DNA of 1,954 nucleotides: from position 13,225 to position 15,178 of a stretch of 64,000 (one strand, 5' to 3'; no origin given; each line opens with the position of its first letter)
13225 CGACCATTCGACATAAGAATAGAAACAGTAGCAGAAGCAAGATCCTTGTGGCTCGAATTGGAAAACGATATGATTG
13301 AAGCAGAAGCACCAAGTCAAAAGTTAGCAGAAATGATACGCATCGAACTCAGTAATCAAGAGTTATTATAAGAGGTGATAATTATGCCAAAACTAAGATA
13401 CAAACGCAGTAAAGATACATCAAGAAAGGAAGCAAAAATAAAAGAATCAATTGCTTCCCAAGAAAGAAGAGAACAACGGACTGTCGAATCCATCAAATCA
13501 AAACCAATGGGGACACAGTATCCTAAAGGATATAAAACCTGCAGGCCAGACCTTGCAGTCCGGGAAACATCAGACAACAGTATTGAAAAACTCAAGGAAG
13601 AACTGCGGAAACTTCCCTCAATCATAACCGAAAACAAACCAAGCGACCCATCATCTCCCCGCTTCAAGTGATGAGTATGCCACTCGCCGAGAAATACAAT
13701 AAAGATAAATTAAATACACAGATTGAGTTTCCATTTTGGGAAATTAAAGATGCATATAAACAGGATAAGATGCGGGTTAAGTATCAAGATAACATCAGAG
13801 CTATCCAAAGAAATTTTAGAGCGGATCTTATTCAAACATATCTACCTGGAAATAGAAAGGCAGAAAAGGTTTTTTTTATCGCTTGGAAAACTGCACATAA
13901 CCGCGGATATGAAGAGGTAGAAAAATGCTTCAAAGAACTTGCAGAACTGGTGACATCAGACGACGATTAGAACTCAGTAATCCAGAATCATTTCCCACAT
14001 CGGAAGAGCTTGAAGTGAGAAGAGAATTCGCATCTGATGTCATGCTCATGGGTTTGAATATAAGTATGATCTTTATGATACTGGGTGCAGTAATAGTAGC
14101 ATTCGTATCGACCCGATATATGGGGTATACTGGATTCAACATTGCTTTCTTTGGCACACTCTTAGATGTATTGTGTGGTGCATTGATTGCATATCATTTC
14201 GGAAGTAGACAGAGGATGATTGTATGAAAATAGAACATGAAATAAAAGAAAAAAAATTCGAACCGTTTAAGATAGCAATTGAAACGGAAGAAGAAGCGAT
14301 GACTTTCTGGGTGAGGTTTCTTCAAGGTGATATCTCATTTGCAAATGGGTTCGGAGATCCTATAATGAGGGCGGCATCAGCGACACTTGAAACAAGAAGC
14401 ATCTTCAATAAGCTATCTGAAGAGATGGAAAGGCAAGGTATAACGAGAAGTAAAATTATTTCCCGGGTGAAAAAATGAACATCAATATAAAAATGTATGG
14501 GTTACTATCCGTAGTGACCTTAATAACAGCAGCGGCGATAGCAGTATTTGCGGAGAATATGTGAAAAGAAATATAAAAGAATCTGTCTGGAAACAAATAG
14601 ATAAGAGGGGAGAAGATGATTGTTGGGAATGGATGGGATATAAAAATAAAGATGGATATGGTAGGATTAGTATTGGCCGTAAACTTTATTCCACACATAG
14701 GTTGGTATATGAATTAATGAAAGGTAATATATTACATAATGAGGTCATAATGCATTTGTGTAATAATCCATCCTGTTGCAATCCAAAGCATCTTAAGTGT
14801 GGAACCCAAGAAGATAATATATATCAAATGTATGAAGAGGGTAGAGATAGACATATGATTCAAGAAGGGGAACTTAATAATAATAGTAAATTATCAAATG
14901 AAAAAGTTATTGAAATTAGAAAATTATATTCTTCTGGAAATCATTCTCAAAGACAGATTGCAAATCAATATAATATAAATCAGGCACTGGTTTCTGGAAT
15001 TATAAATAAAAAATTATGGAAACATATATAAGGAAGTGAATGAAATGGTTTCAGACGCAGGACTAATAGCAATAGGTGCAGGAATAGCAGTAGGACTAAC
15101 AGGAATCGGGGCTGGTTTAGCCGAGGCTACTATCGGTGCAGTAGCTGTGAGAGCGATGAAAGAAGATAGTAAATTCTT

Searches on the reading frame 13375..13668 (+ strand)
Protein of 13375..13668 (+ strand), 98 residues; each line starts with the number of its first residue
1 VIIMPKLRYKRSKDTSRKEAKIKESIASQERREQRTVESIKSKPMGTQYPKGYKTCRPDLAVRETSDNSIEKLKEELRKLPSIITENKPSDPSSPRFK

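Call 40: search_protein_families(library=pfam, proteins=[window:13375-13668:+], max_evalue=0.1)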
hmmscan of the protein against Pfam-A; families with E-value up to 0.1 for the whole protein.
window:13375-13668:+ (98 aa): 1 family
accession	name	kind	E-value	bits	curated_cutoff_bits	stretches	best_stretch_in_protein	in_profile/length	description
PF13010.11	pRN1_helical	-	0.09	13.2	27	0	12-42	3-33/138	Primase helical domain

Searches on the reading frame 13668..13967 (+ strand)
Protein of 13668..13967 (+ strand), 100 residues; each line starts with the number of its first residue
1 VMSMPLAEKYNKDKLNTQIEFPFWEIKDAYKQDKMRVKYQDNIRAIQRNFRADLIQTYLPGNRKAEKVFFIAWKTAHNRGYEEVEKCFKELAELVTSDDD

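Call 12: search_protein_families(library=phrogs, proteins=[window:13668-13967:+], max_evalue=0.01)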
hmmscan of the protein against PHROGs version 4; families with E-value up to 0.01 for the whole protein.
window:13668-13967:+ (100 aa): 2 families
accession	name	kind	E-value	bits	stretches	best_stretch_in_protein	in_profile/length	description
phrog_10980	-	unknown function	2.1e-10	42.1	1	30-96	45-112/119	-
phrog_38032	-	unknown function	0.004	18.2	0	63-95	34-66/67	-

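Call 40: search_protein_families(library=pfam, proteins=[window:13668-13967:+], max_evalue=0.1)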
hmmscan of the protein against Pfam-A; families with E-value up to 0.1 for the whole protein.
window:13668-13967:+ (100 aa): 1 family
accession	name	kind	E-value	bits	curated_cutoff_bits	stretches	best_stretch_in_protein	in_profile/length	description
PF18013.6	Phage_lysozyme2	-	0.097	13.3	28.2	0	8-52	68-114/140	Phage tail lysozyme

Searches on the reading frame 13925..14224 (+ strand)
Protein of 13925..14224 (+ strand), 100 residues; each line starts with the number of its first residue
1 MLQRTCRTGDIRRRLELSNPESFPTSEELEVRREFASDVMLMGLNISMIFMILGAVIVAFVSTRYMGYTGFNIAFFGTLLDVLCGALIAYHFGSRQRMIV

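Call 12: search_protein_families(library=phrogs, proteins=[window:13925-14224:+], max_evalue=0.01)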
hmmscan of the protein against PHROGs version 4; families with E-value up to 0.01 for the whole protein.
window:13925-14224:+ (100 aa): 0 families

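Call 40: search_protein_families(library=pfam, proteins=[window:13925-14224:+], max_evalue=0.1)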
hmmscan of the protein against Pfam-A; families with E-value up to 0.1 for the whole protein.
window:13925-14224:+ (100 aa): 1 family
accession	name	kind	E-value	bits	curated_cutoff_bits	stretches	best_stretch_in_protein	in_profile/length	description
PF25249.1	Ig_CFAP65_7th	-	0.072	13.3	28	1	2-36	11-45/120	CFAP65, seventh Ig-like domain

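Call 41: find_homologous_proteins(query=window:13925-14224:+)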
Query window:13925-14224:+ (100 aa): 3 proteins with E <= 0.001 among 3 candidates.
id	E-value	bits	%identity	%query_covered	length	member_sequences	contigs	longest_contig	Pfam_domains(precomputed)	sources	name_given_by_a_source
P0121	2.5e-58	212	100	100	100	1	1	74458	-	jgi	-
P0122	1.5e-31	126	67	87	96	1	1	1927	-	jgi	jgi:hypothetical protein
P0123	5.6e-30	121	65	88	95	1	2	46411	-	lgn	-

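Call 50: search_protein_representatives(alignment_id=A2)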
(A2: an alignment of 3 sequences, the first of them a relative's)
Query: 3 sequences, 95 profile positions. Proteins with E-value up to 0.001 (for the whole library): 15; up to 1e-10: 6; up to 1e-30: 1. The best 15 are listed.
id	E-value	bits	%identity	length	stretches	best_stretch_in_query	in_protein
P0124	3.4e-33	129.5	-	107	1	1-92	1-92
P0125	8.5e-27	109.0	-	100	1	2-90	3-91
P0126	4.6e-14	68.2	-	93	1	4-91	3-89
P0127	1.4e-12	63.5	-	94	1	1-91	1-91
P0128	2.0e-12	63.0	-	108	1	2-91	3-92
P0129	1.1e-11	60.6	-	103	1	2-91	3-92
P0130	1.8e-10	56.7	-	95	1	1-91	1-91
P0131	2.2e-09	53.2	-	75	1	22-91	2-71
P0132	2.9e-09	52.8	-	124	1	14-92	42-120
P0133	3.3e-09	52.7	-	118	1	3-91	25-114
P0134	5.1e-09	52.1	-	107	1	15-90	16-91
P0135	2.1e-08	50.1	-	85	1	13-93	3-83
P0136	1.3e-07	47.6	-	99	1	1-92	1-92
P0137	3.5e-07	46.2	-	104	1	15-90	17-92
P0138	1.6e-05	40.9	-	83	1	23-90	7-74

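Call 54: search_solved_structures(query=A3, max_evalue=10)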
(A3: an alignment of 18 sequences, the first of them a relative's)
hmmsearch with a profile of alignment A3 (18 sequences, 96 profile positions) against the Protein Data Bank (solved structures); distinct sequences matched with E-value up to 10: 5.
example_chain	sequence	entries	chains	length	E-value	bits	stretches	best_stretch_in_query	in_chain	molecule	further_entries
6ysl_G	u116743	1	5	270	0.29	14.1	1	21-93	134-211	Motility protein A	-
8szb_F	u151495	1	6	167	0.91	12.5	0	24-82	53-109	Ninjurin-2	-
3qnq_A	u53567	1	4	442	1.3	12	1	33-80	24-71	PTS system, cellobiose-specific IIC component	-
26wc_A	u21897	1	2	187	1.7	11.7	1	23-67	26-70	Protein OPG161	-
8b6g_CH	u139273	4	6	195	3.6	10.6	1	3-30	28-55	Diphthamide synthesis protein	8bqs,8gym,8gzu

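Call 55: search_protein_families(library=pfam, alignment_id=A3, max_evalue=1)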
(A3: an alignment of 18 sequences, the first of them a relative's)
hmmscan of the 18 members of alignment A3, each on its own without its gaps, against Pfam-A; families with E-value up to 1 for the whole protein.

A. member 1, P0121 (100 aa): 1 family
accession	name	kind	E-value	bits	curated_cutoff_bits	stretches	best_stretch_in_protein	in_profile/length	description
PF25249.1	Ig_CFAP65_7th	-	0.072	13.3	28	1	2-36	11-45/120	CFAP65, seventh Ig-like domain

B. families by the number of members that match (of 18 scanned): 45 families (the first 25 are shown)
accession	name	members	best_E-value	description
PF07332.16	Phage_holin_3_6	5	0.00081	Putative Actinobacterial Holin-X, holin superfamily III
PF25587.1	Rv2743c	4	0.054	Rv2743c family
PF20990.2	DUF2207_C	3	3.5e-05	Predicted membrane protein (DUF2207) C-terminal domain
PF04547.17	Anoctamin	3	0.0068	Calcium-activated chloride channel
PF12420.13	DUF3671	2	0.011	Fam-L, Fam-M like protein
PF08566.15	Pam17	2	0.17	Mitochondrial import protein Pam17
PF02592.20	Vut_1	1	0.00086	Putative vitamin uptake transporter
PF03125.24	Sre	1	0.00091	Sre G protein-coupled chemoreceptor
PF03899.21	ATP-synt_I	1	0.001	ATP synthase I chain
PF01554.23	MatE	1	0.0016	MatE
PF03631.20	Virul_fac_BrkB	1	0.0017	Virulence factor BrkB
PF13440.11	Polysacc_synt_3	1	0.0033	Polysaccharide biosynthesis protein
PF25592.1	DUF7937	1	0.0049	Domain of unknown function (DUF7937)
PF01284.28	MARVEL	1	0.0055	Membrane-associating domain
PF01925.25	TauE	1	0.0086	Sulfite exporter TauE/SafE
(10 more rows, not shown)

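Call 78: predict_structure(alignment_id=A3)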
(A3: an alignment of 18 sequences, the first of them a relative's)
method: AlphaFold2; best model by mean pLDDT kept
length: 100 residues; sequences in the alignment: 18
mean_pLDDT: 84.7   pTM: 0.61
mean pLDDT of the five models: 84.7, 84.3, 84.3, 84.0, 80.5
residues with pLDDT >= 90: 45; 70-90: 43; 50-70: 9; < 50: 3
segments of 3 or more residues with pLDDT < 50: 1-3
pLDDT, mean of each block of 10 residues (from residue 1): 56 74 80 86 91 97 94 96 93 79
secondary structure, 60 per line:
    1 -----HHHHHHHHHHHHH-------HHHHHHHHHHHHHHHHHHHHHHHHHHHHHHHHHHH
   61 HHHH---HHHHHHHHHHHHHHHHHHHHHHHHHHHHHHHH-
elements in order: H6-18 H26-64 H68-99

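Call 81: fold_search(model_id=the predicted structure, library=pdb)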
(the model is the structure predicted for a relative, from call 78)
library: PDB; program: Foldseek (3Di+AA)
matches with E <= 10: 25; with E <= 0.001: 0
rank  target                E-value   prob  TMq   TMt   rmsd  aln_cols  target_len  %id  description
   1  8q0e_B                2.9e+00  0.21  0.36  0.19   6.1        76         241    6  Crystal Structure of the N-terminal Domain of Variant Surface Glycoprotein 545 (VSG545) of Trypanosome brucei brucei L (released 2023-09-13)
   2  6s1k_E                3.9e+00  0.30  0.43  0.42   5.0        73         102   18  E. coli Core Signaling Unit, carrying QQQQ receptor mutation (released 2020-01-22)
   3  7w5z_L                4.2e+00  0.11  0.37  0.23   9.2       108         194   11  Cryo-EM structure of Tetrahymena thermophila mitochondrial complex IV, composite dimer model (released 2022-04-06)
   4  8gym_Z1               4.5e+00  0.20  0.45  0.46   5.1        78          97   14  Cryo-EM structure of Tetrahymena thermophila respiratory mega-complex MC IV2+(I+III2+II)2 (released 2023-06-14)
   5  6kbb_B                4.5e+00  0.07  0.24  0.24  11.3        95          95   13  Role of the DEF/Y motif of Swc5 in histone H2A.Z deposition (released 2020-01-29)
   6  8b6f_BV               4.8e+00  0.12  0.37  0.31   7.7       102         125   13  Cryo-EM structure of NADH:ubiquinone oxidoreductase (complex-I) from respiratory supercomplex of Tetrahymena thermoph (released 2023-03-29)
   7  4wyq_A                4.8e+00  0.11  0.33  0.29  20.2        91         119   13  Crystal structure of the Dicer-TRBP interface (released 2014-12-17)
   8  9lli_O                5.7e+00  0.20  0.39  0.53   4.0        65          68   14  Cryo-EM structure of D1R in complex with de novo designed GEM targeting TM1/2/4 and GEM targeting TM3/4/5, and negativ (released 2026-03-04)
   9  4ilo_A                5.7e+00  0.20  0.44  0.22   7.1        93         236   13  2.12A resolution structure of CT398 from Chlamydia trachomatis (released 2014-01-01)
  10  8b6h_EG               5.7e+00  0.11  0.40  0.40   5.3        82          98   13  Cryo-EM structure of cytochrome c oxidase dimer (complex IV) from respiratory supercomplex of Tetrahymena thermophila (released 2023-03-29)
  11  8yti_H                5.7e+00  0.06  0.25  0.24  16.1        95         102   12  Crystal Structure of Nucleosome-H1x Linker Histone Assembly (sticky-169a DNA fragment) (released 2024-04-03)
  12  8q0e_A                6.1e+00  0.16  0.40  0.20   5.8        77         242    9  Crystal Structure of the N-terminal Domain of Variant Surface Glycoprotein 545 (VSG545) of Trypanosome brucei brucei L (released 2023-09-13)
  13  9l76_B                6.1e+00  0.03  0.23  0.22  17.3       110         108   16  Structures and mechanism of the nicotinamide nucleotide transhydrogenase from E. coli (released 2026-01-07)
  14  1hlm                  6.9e+00  0.04  0.22  0.15  17.1        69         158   12  AMINO ACID SEQUENCE OF A GLOBIN FROM THE SEA CUCUMBER CAUDINA (MOLPADIA) ARENICOLA (released 1995-02-07)
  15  6c26_5                7.4e+00  0.06  0.32  0.36   8.2        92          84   14  The Cryo-EM structure of a eukaryotic oligosaccharyl transferase complex (released 2018-01-31)
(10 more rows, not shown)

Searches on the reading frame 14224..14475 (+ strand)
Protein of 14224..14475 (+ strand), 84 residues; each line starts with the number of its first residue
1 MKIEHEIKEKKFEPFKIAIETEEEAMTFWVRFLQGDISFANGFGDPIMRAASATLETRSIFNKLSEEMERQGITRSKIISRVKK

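Call 12: search_protein_families(library=phrogs, proteins=[window:14224-14475:+], max_evalue=0.01)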
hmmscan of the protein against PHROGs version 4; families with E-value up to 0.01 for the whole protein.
window:14224-14475:+ (84 aa): 0 families

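Call 40: search_protein_families(library=pfam, proteins=[window:14224-14475:+], max_evalue=0.1)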
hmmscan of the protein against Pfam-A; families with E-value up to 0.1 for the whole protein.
window:14224-14475:+ (84 aa): 0 families

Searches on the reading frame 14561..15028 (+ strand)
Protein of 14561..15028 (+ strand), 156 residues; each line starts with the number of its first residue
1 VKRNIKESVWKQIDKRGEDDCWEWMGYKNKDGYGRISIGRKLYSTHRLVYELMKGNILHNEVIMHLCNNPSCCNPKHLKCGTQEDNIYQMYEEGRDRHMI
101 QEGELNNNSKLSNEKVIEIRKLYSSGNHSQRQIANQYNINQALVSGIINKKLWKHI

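Call 12: search_protein_families(library=phrogs, proteins=[window:14561-15028:+], max_evalue=0.01)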
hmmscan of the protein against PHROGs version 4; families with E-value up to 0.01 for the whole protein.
window:14561-15028:+ (156 aa): 14 families
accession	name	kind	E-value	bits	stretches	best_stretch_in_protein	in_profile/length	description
phrog_1872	-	DNA, RNA and nucleotide metabolism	1.7e-32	113.6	1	4-134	18-152/166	endonuclease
phrog_6254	-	DNA, RNA and nucleotide metabolism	7.4e-32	111.8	1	18-152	11-152/154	HNH endonuclease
phrog_59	-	DNA, RNA and nucleotide metabolism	5e-29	102.9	1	3-156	133-275/423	HNH endonuclease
phrog_3593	-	DNA, RNA and nucleotide metabolism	2.7e-25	90.3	1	2-136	52-187/210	HNH endonuclease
phrog_826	-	DNA, RNA and nucleotide metabolism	6.2e-25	89.3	1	5-91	70-159/281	HNH endonuclease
phrog_1492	-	DNA, RNA and nucleotide metabolism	1.6e-12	48.3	1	19-110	78-178/414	HNH endonuclease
phrog_99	-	DNA, RNA and nucleotide metabolism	2.6e-08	34.9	1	26-87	143-202/383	HNH endonuclease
phrog_4842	-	DNA, RNA and nucleotide metabolism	2.6e-08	34.8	1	18-93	74-150/154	HNH endonuclease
phrog_20467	-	DNA, RNA and nucleotide metabolism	2.8e-07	31.4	1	72-156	29-107/112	HNH endonuclease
phrog_517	-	DNA, RNA and nucleotide metabolism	3.4e-07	32.2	1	103-150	78-124/128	HTH DNA binding protein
phrog_6156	-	DNA, RNA and nucleotide metabolism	9.8e-07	29.3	1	98-156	173-230/261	endonuclease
phrog_959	-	DNA, RNA and nucleotide metabolism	8.5e-06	26.6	1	27-115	38-127/138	HNH endonuclease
phrog_296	-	integration and excision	0.0035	17.1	1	105-155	218-268/626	DNA transposition protein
phrog_10495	-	DNA, RNA and nucleotide metabolism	0.0069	17.5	0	59-83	24-48/63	HNH endonuclease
